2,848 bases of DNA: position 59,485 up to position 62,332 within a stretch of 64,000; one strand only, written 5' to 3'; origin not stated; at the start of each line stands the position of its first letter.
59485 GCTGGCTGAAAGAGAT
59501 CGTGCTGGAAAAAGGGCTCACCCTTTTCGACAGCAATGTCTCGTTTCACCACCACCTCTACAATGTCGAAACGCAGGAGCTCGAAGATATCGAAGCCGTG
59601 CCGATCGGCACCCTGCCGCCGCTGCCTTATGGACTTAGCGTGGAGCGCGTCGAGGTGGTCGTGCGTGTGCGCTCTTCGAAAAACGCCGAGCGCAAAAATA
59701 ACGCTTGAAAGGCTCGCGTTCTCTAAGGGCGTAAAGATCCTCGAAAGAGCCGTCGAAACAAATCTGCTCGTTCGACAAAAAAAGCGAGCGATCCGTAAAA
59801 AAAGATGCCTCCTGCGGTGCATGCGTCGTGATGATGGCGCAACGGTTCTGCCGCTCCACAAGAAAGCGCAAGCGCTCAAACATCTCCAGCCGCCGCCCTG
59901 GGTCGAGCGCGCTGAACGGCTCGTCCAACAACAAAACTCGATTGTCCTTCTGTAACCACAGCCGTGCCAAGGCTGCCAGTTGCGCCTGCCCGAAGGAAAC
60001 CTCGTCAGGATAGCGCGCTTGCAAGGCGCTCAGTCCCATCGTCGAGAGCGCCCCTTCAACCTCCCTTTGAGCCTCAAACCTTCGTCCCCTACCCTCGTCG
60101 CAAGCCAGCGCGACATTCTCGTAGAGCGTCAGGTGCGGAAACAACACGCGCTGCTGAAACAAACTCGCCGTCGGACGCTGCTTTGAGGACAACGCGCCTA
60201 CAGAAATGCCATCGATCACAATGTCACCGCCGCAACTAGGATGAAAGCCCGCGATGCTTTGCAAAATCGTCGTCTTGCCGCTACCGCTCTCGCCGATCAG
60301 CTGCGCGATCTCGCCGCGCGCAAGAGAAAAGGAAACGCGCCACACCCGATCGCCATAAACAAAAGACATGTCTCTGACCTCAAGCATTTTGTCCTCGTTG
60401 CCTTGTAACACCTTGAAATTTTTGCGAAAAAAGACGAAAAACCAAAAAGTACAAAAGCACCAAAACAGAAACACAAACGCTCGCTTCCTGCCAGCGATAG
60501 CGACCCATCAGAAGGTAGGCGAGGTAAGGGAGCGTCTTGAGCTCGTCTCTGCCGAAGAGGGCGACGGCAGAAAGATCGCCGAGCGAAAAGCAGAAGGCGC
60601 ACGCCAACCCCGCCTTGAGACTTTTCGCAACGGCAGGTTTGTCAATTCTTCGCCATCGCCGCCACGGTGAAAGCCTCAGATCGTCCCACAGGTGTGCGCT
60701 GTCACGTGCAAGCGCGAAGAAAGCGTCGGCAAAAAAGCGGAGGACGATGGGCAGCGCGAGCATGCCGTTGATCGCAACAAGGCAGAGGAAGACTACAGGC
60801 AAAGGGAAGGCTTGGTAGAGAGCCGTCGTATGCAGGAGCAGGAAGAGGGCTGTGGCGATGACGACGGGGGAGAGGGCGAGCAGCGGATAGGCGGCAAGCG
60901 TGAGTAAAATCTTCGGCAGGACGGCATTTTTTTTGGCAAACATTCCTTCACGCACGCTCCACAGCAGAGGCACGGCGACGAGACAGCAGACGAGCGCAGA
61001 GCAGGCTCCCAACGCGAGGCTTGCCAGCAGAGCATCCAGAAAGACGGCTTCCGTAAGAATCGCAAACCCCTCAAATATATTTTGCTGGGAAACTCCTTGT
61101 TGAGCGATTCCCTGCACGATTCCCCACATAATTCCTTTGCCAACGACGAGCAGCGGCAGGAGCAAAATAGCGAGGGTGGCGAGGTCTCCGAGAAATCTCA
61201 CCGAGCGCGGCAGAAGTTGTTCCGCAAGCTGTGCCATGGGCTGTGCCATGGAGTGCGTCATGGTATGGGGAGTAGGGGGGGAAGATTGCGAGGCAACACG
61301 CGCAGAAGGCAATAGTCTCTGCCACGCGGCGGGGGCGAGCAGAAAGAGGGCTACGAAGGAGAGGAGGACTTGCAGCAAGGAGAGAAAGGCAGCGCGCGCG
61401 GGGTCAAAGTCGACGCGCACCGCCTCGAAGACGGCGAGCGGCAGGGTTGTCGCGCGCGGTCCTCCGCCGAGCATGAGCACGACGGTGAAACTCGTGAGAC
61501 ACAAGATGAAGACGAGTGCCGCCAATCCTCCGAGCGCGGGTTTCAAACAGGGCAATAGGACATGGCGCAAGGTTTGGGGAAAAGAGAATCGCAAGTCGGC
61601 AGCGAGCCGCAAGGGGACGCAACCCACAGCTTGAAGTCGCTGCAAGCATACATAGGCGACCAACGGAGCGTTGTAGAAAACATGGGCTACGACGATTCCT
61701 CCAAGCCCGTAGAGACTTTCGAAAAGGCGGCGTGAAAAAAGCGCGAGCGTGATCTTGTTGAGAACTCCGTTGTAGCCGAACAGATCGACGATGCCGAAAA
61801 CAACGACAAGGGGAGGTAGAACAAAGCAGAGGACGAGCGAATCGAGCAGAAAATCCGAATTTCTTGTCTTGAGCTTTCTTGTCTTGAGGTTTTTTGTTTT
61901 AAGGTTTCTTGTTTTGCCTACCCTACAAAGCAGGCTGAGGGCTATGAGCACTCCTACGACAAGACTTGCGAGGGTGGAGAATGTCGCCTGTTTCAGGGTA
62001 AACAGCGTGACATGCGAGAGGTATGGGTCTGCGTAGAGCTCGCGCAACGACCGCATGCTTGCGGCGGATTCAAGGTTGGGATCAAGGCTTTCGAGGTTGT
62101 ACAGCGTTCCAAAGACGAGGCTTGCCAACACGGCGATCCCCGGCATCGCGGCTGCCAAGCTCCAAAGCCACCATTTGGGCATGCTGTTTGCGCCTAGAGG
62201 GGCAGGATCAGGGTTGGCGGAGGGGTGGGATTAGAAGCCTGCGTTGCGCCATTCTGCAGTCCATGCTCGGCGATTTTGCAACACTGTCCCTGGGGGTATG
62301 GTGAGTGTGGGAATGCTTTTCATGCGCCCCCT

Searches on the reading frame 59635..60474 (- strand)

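Call 45: search_protein_families(library=pfam, proteins=[window:59635-60474:-], max_evalue=0.01)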
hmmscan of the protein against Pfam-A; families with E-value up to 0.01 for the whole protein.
window:59635-60474:- (279 aa): 4 families
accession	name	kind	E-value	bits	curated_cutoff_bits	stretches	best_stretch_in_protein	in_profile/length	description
PF00005.33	ABC_tran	-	5.9e-27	95.4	25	1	46-187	3-136/137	ABC transporter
PF13304.12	AAA_21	-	1.9e-11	45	27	1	151-220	230-300/304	AAA domain, putative AbiEii toxin, Type IV TA system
PF13401.12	AAA_22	-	0.00033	21.4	27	1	57-215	8-119/130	AAA domain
PF02463.25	SMC_N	-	0.0039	17.1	40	0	56-74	26-44/220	RecF/RecN/SMC N terminal domain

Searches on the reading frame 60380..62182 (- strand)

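Call 45: search_protein_families(library=pfam, proteins=[window:60380-62182:-], max_evalue=0.01)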
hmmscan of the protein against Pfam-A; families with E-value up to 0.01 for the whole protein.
window:60380-62182:- (600 aa): 1 family
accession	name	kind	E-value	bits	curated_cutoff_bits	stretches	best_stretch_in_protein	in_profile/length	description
PF00528.27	BPD_transp_1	-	0.0012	19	26.4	1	117-281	25-174/184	Binding-protein-dependent transport system inner membrane component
